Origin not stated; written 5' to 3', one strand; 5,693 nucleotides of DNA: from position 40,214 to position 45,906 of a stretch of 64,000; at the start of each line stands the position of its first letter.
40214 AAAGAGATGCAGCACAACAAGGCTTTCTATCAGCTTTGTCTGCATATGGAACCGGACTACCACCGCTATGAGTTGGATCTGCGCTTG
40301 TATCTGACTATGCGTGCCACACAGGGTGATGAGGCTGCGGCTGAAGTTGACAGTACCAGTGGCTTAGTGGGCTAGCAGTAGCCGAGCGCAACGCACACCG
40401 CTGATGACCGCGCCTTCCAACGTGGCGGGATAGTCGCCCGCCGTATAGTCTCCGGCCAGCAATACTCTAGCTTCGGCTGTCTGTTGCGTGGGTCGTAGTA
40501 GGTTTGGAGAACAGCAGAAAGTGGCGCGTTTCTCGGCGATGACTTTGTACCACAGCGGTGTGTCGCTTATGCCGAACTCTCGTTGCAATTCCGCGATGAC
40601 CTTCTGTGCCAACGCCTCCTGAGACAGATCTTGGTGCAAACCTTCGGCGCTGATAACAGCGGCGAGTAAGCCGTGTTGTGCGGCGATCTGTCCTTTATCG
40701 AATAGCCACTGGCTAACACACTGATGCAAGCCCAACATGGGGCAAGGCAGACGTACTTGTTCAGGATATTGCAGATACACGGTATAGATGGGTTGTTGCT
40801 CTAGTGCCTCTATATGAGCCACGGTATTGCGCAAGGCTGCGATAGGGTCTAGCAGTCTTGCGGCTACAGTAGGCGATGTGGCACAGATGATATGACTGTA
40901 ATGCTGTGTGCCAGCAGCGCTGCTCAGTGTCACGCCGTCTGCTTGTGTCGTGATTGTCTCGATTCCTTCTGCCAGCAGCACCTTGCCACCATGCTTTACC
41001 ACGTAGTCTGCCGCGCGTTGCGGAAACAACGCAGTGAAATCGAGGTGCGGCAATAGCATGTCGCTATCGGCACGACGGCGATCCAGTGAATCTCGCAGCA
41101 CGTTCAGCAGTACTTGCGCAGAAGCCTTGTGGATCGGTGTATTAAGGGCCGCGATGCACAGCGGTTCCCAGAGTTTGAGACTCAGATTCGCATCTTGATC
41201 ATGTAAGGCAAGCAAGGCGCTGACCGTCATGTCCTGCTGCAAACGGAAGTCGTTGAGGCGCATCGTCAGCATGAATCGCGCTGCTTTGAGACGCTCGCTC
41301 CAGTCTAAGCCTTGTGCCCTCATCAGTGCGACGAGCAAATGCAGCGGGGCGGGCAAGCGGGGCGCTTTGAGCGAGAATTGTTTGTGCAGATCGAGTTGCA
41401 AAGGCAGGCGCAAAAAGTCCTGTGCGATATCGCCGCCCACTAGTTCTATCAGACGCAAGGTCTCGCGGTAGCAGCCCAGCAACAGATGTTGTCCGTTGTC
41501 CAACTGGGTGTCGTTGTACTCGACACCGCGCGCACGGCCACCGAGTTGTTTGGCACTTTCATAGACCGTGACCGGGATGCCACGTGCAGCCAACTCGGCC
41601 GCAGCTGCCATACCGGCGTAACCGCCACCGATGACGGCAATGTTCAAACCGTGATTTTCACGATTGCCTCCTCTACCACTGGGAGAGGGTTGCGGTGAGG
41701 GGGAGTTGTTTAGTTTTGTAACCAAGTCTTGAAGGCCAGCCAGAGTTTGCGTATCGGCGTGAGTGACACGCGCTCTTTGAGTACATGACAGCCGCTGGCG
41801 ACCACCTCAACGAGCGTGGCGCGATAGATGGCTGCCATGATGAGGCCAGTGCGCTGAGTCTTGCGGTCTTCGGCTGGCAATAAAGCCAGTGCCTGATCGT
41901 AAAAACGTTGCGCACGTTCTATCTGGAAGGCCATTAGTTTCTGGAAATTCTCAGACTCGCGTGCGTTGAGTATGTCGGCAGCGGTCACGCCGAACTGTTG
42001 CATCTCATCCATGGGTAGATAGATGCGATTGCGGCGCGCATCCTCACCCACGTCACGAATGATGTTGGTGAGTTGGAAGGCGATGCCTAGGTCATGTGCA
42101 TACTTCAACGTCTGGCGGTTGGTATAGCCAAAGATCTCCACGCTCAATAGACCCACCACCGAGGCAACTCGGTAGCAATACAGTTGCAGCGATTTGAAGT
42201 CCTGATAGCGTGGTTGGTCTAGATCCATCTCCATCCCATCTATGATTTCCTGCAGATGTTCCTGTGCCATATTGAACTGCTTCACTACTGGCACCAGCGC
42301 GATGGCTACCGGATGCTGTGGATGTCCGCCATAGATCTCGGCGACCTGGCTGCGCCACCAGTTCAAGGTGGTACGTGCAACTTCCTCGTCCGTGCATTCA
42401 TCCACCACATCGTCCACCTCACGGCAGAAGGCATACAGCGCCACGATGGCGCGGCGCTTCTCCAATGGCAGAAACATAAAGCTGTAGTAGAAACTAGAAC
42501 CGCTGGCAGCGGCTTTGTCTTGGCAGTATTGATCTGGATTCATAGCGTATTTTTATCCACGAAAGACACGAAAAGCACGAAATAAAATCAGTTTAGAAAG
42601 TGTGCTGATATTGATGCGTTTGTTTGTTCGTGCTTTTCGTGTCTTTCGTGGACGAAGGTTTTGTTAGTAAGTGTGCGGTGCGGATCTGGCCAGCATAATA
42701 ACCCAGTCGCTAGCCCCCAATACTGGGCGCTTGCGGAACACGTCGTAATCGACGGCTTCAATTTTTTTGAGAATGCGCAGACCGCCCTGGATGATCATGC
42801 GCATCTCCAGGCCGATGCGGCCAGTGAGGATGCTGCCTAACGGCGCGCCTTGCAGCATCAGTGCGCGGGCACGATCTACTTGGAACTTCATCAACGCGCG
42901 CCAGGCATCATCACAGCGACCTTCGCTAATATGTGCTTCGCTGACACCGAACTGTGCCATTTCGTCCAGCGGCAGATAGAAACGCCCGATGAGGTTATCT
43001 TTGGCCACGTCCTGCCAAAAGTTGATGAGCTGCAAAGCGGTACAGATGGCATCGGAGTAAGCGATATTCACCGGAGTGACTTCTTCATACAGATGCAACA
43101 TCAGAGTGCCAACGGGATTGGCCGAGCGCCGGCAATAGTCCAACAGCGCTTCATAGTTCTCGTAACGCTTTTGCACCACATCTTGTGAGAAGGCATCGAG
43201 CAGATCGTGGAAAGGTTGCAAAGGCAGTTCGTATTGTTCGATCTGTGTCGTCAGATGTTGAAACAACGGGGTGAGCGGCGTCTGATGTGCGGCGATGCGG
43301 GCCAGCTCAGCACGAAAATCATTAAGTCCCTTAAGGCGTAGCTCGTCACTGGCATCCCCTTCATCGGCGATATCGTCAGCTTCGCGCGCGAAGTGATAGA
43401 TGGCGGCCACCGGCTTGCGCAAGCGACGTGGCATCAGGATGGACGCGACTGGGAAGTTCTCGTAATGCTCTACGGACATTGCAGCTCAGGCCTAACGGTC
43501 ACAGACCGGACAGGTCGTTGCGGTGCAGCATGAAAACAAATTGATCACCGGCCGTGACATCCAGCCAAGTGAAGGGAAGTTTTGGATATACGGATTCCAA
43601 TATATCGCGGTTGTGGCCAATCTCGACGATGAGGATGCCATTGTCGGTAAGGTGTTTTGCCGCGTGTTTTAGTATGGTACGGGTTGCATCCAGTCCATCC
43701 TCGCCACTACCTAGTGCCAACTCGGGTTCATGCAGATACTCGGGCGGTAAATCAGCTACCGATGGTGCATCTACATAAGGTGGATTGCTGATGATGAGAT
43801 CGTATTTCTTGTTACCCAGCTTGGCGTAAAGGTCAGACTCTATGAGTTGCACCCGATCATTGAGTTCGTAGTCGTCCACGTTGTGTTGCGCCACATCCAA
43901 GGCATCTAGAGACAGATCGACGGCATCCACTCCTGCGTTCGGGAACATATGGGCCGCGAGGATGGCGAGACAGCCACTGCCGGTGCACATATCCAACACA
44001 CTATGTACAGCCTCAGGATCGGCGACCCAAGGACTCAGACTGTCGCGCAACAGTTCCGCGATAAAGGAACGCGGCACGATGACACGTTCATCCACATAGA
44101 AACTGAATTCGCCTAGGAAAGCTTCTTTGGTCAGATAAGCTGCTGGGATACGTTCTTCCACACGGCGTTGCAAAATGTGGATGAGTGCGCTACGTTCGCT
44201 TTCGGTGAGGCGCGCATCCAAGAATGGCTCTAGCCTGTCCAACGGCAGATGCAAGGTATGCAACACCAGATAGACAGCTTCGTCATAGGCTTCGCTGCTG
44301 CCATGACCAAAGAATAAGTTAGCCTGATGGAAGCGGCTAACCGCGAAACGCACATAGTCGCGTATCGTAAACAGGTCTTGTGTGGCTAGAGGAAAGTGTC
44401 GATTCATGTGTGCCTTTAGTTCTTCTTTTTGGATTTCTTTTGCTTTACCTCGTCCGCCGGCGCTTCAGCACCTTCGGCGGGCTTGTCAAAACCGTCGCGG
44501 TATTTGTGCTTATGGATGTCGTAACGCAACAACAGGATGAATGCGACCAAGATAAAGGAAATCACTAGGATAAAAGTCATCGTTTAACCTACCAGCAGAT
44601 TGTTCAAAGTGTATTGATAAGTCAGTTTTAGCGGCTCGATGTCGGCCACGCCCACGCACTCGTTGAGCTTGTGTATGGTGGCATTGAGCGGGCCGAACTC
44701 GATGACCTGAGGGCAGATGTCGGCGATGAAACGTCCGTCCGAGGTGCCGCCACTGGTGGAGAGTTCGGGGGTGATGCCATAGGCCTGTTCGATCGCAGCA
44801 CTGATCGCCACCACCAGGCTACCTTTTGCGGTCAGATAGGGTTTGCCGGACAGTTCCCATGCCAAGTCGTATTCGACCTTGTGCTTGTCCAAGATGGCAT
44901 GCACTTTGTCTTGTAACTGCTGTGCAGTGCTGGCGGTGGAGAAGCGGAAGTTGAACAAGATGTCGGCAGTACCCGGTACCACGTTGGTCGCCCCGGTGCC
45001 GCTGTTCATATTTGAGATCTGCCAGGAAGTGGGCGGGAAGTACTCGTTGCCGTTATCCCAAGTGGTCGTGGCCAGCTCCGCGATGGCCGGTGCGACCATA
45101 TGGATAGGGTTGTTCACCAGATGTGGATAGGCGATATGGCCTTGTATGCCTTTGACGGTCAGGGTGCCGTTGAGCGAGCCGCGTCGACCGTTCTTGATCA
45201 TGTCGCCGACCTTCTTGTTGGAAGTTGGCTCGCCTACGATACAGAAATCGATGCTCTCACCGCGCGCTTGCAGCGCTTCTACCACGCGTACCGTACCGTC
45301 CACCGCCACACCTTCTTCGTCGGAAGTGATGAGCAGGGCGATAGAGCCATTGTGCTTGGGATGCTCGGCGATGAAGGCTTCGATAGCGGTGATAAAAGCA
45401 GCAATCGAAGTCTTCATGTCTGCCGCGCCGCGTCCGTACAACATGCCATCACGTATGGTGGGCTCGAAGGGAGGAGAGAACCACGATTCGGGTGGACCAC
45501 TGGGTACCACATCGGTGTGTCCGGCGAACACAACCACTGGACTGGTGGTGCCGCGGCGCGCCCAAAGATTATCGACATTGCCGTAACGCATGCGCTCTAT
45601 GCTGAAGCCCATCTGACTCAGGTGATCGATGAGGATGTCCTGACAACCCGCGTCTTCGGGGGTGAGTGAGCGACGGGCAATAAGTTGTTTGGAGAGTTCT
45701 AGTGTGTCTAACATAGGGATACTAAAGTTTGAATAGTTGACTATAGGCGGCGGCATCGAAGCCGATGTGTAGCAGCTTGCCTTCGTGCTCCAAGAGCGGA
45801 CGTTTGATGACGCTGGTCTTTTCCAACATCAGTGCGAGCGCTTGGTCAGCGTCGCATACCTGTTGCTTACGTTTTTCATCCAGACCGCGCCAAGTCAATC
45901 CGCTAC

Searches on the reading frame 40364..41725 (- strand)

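Call 75: search_protein_families(library=ncbifam, proteins=[window:40364-41725:-], max_evalue=1e-10)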
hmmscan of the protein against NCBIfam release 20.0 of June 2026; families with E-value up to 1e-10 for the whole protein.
window:40364-41725:- (453 aa): 5 families
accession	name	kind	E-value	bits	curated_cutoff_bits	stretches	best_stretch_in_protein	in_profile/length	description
TIGR03467.1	HpnE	equivalog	4.3e-136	454.6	283.05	1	29-451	1-429/430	hydroxysqualene dehydroxylase HpnE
TIGR02732.1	zeta_caro_desat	equivalog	4.9e-21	75.2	622.15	0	29-260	2-247/474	9,9'-di-cis-zeta-carotene desaturase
NF005560.0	PRK07233.1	equivalog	3.9e-19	68.8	252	1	28-309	2-275/435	hypothetical protein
TIGR02731.1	phytoene_desat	equivalog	1e-16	60.7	569.4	0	29-268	2-249/453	15-cis-phytoene desaturase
NF005548.0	PRK07208.1-4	equivalog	1.1e-11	44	389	0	28-83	5-60/488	hypothetical protein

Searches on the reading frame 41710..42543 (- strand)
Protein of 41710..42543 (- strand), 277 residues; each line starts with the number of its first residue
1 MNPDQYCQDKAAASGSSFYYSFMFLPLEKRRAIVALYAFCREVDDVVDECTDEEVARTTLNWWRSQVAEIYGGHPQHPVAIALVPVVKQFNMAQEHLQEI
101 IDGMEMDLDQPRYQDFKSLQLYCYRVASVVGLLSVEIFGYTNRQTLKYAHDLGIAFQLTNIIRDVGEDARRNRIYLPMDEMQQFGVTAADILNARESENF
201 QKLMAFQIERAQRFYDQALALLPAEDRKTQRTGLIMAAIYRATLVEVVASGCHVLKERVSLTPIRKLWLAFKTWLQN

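Call 75: search_protein_families(library=ncbifam, proteins=[window:41710-42543:-], max_evalue=1e-10)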
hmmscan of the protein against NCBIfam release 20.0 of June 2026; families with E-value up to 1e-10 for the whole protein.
window:41710-42543:- (277 aa): 5 families
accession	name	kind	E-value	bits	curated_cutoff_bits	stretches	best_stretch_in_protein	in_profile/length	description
TIGR03465.1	HpnD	equivalog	9.3e-119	395.4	278.6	1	10-275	1-266/267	presqualene diphosphate synthase HpnD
NF045686.1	PhytoSynCyanob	equivalog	3.9e-63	213.4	550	1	6-276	23-306/310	15-cis-phytoene synthase CrtB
TIGR03464.1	HpnC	equivalog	9.1e-52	176.2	250.45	1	19-272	10-264/267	squalene synthase HpnC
NF045921.1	PhytnSynCrtBRhod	equivalog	5.7e-46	157.4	500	1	6-272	9-274/307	15-cis-phytoene synthase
NF042419.1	Phyto_syn_CrtB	equivalog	6.3e-39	134.3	480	1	12-272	12-281/306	15-cis-phytoene synthase CrtB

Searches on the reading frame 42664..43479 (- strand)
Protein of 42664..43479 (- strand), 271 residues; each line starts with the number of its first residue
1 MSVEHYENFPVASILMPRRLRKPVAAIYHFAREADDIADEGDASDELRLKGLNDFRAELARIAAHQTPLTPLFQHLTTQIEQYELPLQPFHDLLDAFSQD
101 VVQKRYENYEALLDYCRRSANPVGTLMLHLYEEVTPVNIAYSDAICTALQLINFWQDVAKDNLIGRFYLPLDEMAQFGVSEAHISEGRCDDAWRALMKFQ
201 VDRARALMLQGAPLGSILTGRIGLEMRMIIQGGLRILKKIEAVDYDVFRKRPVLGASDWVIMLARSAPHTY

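Call 75: search_protein_families(library=ncbifam, proteins=[window:42664-43479:-], max_evalue=1e-10)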
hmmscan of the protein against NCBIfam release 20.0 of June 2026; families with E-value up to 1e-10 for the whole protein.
window:42664-43479:- (271 aa): 5 families
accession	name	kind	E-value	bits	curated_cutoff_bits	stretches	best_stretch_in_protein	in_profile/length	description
TIGR03464.1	HpnC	equivalog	2.2e-109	365.1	250.45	1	2-266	2-265/267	squalene synthase HpnC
TIGR03465.1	HpnD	equivalog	4.2e-49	167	278.6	1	7-258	7-256/267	presqualene diphosphate synthase HpnD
NF045686.1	PhytoSynCyanob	equivalog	3.6e-36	124.8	550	1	6-259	32-296/310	15-cis-phytoene synthase CrtB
NF045921.1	PhytnSynCrtBRhod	equivalog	3.9e-26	92.3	500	1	8-266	20-275/307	15-cis-phytoene synthase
NF042419.1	Phyto_syn_CrtB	equivalog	1.5e-13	51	480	1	8-192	17-208/306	15-cis-phytoene synthase CrtB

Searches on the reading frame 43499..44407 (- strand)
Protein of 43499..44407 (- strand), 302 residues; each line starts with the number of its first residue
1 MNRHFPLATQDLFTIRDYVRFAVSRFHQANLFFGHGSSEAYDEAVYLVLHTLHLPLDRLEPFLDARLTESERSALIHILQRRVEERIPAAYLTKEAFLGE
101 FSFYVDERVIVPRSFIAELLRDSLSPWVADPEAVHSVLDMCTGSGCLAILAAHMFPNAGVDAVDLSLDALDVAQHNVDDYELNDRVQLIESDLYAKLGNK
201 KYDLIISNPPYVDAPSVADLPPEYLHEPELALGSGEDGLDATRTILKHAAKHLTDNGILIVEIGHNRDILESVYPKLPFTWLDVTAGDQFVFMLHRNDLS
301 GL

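Call 75: search_protein_families(library=ncbifam, proteins=[window:43499-44407:-], max_evalue=1e-10)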
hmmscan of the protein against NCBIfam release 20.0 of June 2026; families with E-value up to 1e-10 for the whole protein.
window:43499-44407:- (302 aa): 7 families
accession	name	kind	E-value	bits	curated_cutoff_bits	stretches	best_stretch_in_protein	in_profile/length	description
TIGR03533.1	L3_gln_methyl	equivalog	6e-130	432.7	229.7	1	12-295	1-283/284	50S ribosomal protein L3 N(5)-glutamine methyltransferase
TIGR00536.1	hemK_fam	subfamily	1.9e-69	233.9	115.5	1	14-299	2-279/286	HemK family protein methyltransferase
TIGR03534.1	RF_mod_PrmC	equivalog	1.2e-52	178.9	199.1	1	44-267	2-223/253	peptide chain release factor N(5)-glutamine methyltransferase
NF002421.0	PRK01544.1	equivalog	8.6e-37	127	567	1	134-267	139-273/524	bifunctional peptide chain release factor N(5)-glutamine methyltransferase PrmC/tRNA (guanosine(46)-N7)-methyltransferase TrmB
TIGR03704.1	PrmC_rel_meth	equivalog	5.9e-23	81.6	248.8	1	74-266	29-219/251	putative protein N(5)-glutamine methyltransferase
NF011529.0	PRK14968.1-3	equivalog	2.2e-18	66.4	162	1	135-260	36-153/198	putative methyltransferase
NF047853.1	tRm6a37MtseTrmN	equivalog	4e-14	52.9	350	1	132-214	42-127/244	tRNA(1)(Val) (adenine(37)-N(6))-methyltransferase TrmN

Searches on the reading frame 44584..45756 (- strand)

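Call 76: search_protein_families(library=ncbifam, proteins=[window:44584-45756:-], max_evalue=1e-10)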
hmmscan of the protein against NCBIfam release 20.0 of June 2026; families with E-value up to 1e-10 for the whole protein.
window:44584-45756:- (390 aa): 45 families (the best 25 are shown)
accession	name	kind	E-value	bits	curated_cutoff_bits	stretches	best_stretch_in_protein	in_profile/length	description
NF009557.0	PRK13009.1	equivalog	6.2e-174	578.5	284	1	16-388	3-375/377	succinyl-diaminopimelate desuccinylase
TIGR01246.1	dapE_proteo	equivalog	6.5e-166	551.9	361.8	1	19-387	2-370/370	succinyl-diaminopimelate desuccinylase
TIGR01910.1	DapE-ArgE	subfamily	1.2e-55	189.2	217.6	1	20-373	2-367/373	ArgE/DapE family deacylase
NF006399.0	PRK08651.1-2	equivalog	3.4e-45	154.8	381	1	37-379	29-396/405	succinyl-diaminopimelate desuccinylase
NF006365.0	PRK08588.1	subfamily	8.3e-40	137.3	289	1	61-386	53-379/383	succinyl-diaminopimelate desuccinylase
NF005710.0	PRK07522.1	subfamily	6.3e-38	130.9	412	1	19-373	11-374/391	acetylornithine deacetylase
NF006400.0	PRK08651.1-3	equivalog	6.3e-37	127.3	374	1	64-387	75-406/410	succinyl-diaminopimelate desuccinylase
TIGR01900.1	dapE-gram_pos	equivalog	1.3e-32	113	304.2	1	18-375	5-341/351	succinyl-diaminopimelate desuccinylase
NF010589.0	PRK13983.1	equivalog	2.8e-32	112.2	333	1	20-373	18-395/409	M20 family metallo-hydrolase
NF009558.0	PRK13013.1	equivalog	1e-31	110.1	428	1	50-226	63-234/429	acetylornithine deacetylase/succinyl-diaminopimelate desuccinylase family protein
TIGR01892.1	AcOrn-deacetyl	equivalog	1.1e-30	106.9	297.7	1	39-374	21-355/365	acetylornithine deacetylase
NF005306.0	PRK06837.1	subfamily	3.1e-30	105.3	376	1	75-373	100-407/427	ArgE/DapE family deacylase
NF009555.0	PRK13004.1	equivalog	4e-29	101.7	321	1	17-299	16-289/399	YgeY family selenium metabolism-linked hydrolase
NF003474.0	PRK05111.1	equivalog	3.9e-27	95.1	460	1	40-376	37-369/383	acetylornithine deacetylase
NF006326.0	PRK08554.1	equivalog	1.2e-24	87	354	1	37-181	36-176/446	peptidase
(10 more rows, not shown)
